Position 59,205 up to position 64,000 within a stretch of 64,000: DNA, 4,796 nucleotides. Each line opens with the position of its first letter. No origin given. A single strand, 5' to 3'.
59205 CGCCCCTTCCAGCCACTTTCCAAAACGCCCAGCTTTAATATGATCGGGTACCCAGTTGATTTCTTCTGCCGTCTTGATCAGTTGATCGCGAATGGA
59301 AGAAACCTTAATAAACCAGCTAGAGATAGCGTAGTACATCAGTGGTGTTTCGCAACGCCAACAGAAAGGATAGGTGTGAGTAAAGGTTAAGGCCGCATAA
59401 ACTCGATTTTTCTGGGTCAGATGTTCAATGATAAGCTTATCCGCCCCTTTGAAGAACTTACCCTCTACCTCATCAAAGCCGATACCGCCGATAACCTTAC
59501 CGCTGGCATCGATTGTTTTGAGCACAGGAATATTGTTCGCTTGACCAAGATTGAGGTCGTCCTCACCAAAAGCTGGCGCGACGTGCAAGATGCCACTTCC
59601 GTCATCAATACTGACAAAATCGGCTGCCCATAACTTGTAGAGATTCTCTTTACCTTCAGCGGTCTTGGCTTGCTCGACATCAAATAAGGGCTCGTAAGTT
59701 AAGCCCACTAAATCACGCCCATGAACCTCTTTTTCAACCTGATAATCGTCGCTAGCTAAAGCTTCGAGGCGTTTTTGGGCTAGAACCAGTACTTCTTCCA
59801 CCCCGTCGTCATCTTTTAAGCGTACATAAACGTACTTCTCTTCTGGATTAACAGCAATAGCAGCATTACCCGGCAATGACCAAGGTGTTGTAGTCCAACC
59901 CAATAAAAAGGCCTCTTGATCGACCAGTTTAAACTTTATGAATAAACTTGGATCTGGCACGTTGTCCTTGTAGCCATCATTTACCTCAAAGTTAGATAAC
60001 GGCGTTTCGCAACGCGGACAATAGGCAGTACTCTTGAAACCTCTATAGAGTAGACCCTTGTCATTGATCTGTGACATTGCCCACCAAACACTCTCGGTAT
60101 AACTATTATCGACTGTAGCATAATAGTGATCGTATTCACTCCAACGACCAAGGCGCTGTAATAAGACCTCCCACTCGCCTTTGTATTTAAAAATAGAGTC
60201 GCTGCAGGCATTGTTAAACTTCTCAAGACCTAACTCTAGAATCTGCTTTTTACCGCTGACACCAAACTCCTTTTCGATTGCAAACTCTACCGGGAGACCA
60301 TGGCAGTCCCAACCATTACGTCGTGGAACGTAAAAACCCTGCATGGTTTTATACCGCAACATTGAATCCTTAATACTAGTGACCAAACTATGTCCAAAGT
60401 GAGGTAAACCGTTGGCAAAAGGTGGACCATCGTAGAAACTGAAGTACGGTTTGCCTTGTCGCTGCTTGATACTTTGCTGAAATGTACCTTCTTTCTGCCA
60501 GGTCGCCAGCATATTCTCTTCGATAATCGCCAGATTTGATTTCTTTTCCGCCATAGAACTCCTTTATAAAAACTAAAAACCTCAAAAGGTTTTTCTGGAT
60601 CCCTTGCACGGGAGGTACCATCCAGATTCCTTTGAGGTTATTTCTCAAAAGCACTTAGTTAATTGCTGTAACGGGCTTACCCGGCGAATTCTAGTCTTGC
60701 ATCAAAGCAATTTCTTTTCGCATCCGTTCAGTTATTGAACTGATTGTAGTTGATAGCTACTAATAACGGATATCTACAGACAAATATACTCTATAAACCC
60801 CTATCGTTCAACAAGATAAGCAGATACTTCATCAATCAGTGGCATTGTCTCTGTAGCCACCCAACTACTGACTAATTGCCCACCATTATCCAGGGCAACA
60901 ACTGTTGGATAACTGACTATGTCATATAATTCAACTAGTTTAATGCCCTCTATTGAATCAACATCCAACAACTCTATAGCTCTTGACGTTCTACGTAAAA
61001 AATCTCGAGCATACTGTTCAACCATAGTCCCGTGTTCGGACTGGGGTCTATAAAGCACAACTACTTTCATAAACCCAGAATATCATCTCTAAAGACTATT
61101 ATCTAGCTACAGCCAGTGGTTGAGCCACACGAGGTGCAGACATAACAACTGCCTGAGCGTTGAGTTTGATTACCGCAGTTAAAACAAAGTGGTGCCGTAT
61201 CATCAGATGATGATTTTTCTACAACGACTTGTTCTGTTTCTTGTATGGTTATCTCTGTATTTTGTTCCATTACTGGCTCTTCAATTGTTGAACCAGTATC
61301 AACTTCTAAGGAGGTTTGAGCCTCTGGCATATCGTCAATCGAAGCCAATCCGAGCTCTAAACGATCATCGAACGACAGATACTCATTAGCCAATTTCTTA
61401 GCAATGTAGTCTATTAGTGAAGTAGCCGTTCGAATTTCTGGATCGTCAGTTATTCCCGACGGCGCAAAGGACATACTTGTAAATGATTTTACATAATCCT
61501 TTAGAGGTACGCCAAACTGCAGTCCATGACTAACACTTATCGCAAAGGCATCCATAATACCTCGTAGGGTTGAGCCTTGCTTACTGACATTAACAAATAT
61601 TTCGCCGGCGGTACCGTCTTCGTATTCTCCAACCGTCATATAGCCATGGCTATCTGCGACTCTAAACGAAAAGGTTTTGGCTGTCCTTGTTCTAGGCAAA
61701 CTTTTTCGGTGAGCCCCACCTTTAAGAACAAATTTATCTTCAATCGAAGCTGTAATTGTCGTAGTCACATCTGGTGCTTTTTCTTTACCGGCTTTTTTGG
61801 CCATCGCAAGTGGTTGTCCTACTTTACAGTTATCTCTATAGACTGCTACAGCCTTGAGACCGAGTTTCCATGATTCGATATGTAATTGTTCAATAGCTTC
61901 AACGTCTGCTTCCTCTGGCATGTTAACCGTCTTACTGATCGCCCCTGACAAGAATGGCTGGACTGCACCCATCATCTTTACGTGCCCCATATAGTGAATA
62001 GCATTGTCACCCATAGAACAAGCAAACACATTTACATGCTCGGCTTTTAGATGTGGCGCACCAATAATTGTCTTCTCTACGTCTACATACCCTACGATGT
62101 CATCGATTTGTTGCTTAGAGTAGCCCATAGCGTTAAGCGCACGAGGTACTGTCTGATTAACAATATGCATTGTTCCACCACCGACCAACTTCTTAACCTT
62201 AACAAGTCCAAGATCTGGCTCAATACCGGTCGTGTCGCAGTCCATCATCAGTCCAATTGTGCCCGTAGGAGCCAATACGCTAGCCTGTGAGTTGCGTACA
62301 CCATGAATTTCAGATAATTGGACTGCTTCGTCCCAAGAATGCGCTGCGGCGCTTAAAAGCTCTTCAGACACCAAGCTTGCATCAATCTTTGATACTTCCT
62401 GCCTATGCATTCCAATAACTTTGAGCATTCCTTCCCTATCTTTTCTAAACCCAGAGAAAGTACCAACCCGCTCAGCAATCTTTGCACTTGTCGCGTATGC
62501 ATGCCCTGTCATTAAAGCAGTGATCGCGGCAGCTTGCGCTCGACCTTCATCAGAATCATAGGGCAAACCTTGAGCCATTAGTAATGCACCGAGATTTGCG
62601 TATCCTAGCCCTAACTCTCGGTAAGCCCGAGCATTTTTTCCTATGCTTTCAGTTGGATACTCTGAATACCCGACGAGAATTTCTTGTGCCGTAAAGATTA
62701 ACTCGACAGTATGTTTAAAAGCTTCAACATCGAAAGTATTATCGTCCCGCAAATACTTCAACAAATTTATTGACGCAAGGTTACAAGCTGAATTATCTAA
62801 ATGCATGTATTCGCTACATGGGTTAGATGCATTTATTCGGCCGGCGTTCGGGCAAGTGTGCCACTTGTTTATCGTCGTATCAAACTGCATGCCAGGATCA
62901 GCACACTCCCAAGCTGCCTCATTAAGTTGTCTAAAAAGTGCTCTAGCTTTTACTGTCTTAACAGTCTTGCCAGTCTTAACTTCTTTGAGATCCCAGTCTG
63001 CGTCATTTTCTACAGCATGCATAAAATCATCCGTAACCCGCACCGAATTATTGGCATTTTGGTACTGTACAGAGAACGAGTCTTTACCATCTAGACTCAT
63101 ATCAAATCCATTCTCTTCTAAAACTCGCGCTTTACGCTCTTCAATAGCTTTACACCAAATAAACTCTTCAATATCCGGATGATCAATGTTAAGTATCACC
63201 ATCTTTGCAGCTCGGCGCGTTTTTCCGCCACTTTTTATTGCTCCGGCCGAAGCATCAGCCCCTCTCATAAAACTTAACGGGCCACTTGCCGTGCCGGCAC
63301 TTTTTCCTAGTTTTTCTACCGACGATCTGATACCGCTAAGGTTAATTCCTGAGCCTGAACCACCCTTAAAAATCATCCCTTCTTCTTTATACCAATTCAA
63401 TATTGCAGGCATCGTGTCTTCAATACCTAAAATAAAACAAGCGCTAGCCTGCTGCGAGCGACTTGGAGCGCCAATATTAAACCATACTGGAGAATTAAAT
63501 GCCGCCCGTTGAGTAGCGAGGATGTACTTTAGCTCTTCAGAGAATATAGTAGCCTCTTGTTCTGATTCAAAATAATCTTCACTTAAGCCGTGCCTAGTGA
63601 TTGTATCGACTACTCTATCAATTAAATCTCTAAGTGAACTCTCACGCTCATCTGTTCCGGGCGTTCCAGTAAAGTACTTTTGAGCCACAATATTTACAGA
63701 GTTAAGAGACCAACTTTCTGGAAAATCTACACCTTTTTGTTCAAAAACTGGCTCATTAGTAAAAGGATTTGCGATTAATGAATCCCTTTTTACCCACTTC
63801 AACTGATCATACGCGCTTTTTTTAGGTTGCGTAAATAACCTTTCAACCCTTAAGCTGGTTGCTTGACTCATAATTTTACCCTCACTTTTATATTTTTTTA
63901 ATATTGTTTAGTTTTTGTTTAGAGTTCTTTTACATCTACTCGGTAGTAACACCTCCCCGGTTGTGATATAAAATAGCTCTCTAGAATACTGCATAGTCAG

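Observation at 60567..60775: ileS T-box-like riboswitch with a terminal-loop specifier and an antiterminator helix nested inside the terminator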

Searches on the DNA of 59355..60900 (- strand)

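Call 4: search_rna_families(source=window, start=60450, end=60900, threshold=evalue, max_evalue=10, show_alignments=5)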
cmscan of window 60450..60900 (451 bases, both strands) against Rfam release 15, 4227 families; matches with E-value up to 10: 5.
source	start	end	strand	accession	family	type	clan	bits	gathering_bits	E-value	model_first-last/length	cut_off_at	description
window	60593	60776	-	RF00230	T-box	Cis-reg; leader;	-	35.6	93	2.1e-06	1-219/219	no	T-box leader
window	60758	60840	-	RF01590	plasmodium_snoR14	Gene; snRNA; snoRNA; CD-box;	-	20.2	90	4.9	1-127/127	no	small nucleolar RNA snoR14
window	60634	60671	-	RF01414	Dicty_Class_I_RNA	Gene;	-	15.2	41.5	5.5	8-48/56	no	Class I RNA from Dictyostelium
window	60848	60900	+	RF01519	CC0196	Gene; sRNA;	-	14.9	35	0.73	1-58/58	no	Caulobacter sRNA CC0196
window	60514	60637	+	RF01946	KCNQ1OT1_1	Gene; lncRNA;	-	7.3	70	0.9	317-464/464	no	KCNQ1 overlapping transcript 1 conserved region 1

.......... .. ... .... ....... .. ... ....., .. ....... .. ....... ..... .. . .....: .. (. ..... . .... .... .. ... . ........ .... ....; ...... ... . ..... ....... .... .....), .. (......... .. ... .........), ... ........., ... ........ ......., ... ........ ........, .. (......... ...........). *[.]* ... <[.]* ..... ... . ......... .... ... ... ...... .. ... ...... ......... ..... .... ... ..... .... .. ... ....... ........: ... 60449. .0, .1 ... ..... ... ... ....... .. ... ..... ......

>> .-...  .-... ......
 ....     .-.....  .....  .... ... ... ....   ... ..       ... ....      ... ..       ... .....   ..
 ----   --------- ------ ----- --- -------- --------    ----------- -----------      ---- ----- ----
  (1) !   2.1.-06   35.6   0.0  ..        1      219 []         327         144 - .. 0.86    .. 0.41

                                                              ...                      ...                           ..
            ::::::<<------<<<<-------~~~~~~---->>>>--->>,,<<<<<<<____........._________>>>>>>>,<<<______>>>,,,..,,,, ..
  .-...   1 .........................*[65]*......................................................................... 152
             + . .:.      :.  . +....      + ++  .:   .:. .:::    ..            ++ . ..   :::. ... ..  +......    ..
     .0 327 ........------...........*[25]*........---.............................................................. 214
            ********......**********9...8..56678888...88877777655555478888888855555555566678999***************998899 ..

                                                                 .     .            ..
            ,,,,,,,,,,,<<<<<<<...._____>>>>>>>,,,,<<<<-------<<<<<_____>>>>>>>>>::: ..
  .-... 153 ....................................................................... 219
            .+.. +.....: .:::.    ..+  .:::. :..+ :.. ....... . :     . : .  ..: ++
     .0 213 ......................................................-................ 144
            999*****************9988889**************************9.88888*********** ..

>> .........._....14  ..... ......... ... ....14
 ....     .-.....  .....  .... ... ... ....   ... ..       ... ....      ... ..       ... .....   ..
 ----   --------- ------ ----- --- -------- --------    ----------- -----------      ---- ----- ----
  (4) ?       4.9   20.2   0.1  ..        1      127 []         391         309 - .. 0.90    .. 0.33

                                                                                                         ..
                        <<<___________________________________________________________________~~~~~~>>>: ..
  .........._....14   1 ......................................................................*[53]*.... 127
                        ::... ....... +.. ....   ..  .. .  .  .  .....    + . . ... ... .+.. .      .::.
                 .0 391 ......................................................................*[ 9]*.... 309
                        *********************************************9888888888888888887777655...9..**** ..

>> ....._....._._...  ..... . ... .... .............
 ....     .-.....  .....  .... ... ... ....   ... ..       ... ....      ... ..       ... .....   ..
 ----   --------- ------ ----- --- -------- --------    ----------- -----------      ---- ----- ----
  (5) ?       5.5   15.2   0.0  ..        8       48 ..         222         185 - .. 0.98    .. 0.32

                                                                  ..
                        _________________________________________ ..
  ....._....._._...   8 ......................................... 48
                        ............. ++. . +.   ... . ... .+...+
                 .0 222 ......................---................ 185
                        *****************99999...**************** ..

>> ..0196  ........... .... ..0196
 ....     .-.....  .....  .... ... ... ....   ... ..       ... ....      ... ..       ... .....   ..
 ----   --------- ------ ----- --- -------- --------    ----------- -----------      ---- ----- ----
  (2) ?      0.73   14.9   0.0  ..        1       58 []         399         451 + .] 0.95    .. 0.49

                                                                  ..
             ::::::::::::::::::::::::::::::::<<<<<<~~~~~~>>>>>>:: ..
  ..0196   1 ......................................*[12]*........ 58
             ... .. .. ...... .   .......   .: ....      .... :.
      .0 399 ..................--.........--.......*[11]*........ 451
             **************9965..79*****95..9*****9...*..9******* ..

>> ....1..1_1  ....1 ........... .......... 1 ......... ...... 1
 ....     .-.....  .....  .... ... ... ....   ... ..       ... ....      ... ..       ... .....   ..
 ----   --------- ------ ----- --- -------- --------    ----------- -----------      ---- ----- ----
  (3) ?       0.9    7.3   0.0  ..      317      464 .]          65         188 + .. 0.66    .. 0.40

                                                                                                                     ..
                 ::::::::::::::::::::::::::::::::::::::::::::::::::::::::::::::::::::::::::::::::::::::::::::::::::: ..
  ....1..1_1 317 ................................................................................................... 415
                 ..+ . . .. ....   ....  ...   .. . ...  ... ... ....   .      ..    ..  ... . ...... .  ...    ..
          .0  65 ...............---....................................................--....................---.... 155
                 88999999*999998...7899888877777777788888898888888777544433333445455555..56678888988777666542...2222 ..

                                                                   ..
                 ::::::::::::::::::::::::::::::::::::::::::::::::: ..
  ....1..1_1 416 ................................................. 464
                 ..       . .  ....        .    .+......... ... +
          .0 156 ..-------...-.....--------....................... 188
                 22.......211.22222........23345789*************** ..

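Call 53: search_rna_families(sources=[L001, L002, L003, L004, L005, L006, L007, L008, L009, L010, L011, L012, L013, L014, L015, L016], threshold=evalue, max_evalue=0.1)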
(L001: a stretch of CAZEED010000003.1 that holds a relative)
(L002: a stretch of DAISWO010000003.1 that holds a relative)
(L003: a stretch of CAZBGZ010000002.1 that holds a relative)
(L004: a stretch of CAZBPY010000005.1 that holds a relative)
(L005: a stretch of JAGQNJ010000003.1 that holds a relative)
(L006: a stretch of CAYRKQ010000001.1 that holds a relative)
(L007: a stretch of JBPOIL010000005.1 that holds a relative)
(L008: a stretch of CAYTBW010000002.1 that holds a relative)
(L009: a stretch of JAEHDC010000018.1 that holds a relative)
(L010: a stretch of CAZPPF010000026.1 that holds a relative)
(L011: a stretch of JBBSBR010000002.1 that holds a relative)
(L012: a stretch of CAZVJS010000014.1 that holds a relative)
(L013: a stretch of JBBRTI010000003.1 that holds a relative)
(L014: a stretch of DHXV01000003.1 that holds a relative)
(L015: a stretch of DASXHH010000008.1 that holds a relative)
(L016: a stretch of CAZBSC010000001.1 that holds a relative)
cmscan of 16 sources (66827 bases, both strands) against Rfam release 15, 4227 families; matches with E-value up to 0.1: 4.
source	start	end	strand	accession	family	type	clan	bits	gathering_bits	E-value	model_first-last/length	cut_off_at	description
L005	860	1085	+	RF00230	T-box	Cis-reg; leader;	-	33.7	93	0.00096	1-219/219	no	T-box leader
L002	1311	1464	+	RF00230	T-box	Cis-reg; leader;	-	31.5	93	0.0035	1-219/219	no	T-box leader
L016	1284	1445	+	RF00230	T-box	Cis-reg; leader;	-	29.1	93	0.014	1-219/219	no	T-box leader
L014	1260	1446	+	RF00230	T-box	Cis-reg; leader;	-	27.7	93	0.034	1-219/219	no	T-box leader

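Call 54: search_rna_families(sources=[L017, L018, L019, L020, L021, L022, L023, L029, L030, L031, L033, L034, L035, L036, L037, L038, L040, L041], threshold=evalue, max_evalue=0.1)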
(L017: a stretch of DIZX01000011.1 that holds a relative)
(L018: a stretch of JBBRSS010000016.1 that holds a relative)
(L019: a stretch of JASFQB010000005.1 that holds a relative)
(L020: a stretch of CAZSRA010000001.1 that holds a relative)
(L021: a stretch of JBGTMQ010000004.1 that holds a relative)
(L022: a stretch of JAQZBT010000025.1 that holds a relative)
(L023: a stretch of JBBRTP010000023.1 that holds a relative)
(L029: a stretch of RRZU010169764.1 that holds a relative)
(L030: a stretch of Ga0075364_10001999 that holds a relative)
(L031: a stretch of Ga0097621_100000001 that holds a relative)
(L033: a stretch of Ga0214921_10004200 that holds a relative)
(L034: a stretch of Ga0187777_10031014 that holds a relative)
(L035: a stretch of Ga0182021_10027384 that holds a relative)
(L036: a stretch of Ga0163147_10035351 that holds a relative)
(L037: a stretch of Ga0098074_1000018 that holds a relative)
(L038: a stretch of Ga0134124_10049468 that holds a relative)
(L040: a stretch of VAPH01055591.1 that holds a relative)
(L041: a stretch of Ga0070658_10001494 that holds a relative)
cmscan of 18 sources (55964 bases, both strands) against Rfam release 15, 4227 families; matches with E-value up to 0.1: 6.
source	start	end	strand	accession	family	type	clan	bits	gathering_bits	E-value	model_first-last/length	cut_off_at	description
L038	158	369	+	RF00230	T-box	Cis-reg; leader;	-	37.2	93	9.7e-05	1-219/219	no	T-box leader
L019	1296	1452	+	RF00230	T-box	Cis-reg; leader;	-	34.2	93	0.0006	1-219/219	no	T-box leader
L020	1156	1315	+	RF00230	T-box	Cis-reg; leader;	-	30.3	93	0.0058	1-219/219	no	T-box leader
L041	813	950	+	RF00230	T-box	Cis-reg; leader;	-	28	93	0.024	1-219/219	no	T-box leader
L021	754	914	+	RF00230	T-box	Cis-reg; leader;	-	27.4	93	0.032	1-219/219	no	T-box leader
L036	785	950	+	RF00230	T-box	Cis-reg; leader;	-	25.6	93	0.097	1-219/219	no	T-box leader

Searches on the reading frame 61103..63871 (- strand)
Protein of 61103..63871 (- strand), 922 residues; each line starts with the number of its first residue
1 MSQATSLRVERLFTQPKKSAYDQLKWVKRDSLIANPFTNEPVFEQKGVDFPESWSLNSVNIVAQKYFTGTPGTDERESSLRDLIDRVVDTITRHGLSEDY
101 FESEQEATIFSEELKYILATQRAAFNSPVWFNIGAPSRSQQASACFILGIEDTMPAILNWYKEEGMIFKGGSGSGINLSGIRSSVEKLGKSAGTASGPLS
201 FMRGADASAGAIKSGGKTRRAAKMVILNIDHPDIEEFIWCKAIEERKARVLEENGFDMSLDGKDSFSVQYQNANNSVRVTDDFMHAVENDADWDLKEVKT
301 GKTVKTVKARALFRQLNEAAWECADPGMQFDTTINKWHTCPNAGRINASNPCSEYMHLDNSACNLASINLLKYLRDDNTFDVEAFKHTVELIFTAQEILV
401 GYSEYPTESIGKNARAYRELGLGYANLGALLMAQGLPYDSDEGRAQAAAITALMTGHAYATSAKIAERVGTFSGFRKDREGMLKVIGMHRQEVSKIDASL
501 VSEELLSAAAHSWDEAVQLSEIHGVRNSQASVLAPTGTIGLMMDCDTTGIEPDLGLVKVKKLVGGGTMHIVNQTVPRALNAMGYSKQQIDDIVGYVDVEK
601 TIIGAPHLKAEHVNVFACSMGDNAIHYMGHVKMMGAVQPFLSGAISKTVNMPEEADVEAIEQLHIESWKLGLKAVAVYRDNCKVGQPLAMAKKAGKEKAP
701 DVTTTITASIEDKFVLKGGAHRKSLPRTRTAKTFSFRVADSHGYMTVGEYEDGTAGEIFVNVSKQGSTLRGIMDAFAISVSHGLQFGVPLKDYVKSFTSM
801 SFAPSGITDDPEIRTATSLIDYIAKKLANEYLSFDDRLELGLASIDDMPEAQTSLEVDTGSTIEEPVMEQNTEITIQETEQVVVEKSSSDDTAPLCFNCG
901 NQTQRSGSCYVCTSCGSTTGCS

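Call 10: search_protein_families(library=ncbifam, proteins=[window:61103-63871:-])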
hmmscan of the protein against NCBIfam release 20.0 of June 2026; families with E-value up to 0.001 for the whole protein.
window:61103-63871:- (922 aa): 21 families
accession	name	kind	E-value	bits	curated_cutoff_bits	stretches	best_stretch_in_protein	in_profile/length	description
NF005122.0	PRK06556.1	equivalog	0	1359.5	859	1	3-922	20-960/960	vitamin B12-dependent ribonucleotide reductase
NF005736.0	PRK07562.1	equivalog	1.9e-258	860.5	1737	5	255-597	379-737/1222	vitamin B12-dependent ribonucleotide reductase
TIGR02504.1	NrdJ_Z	equivalog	1.7e-174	581.8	399.95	1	76-688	18-606/606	adenosylcobalamin-dependent ribonucleoside-diphosphate reductase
NF006417.0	PRK08665.1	equivalog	3.5e-123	412.4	961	1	57-918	15-756/759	vitamin B12-dependent ribonucleotide reductase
NF005010.0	PRK06406.1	subfamily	1.6e-85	287.9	1125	2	110-476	219-559/771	vitamin B12-dependent ribonucleotide reductase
TIGR02506.1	NrdE_NrdA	equivalog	2e-69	234.7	341.05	1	103-674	39-609/616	ribonucleoside-diphosphate reductase subunit alpha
NF006207.0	PRK08332.1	equivalog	2e-59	201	2400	2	353-686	1243-1560/1684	vitamin B12-dependent ribonucleotide reductase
NF006577.0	PRK09102.1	equivalog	3.1e-46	157.8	620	2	110-472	61-410/604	ribonucleoside-diphosphate reductase subunit alpha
NF005401.0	PRK06948.1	subfamily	8.1e-44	150.2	906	1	210-686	159-588/604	ribonucleotide reductase-like protein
NF005991.0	PRK08115.1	equivalog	2.2e-38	131.8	854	3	302-554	428-668/858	vitamin B12-dependent ribonucleotide reductase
NF005544.0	PRK07207.1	equivalog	1.5e-32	112.3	965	1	118-592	349-829/965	ribonucleoside-diphosphate reductase subunit alpha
NF005101.0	PRK06539.1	equivalog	1.7e-32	112.4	988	2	302-675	391-755/822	ribonucleoside-diphosphate reductase subunit alpha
NF009029.0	PRK12365.1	equivalog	3.3e-31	108.1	1350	1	105-603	419-922/1046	ribonucleoside-diphosphate reductase subunit alpha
TIGR04170.1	RNR_1b_NrdE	exception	1.2e-26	93.2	750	1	117-552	137-588/698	class 1b ribonucleoside-diphosphate reductase subunit alpha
NF006279.0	PRK08447.1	equivalog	9.6e-22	77.2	1082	2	118-356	191-430/789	ribonucleoside-diphosphate reductase subunit alpha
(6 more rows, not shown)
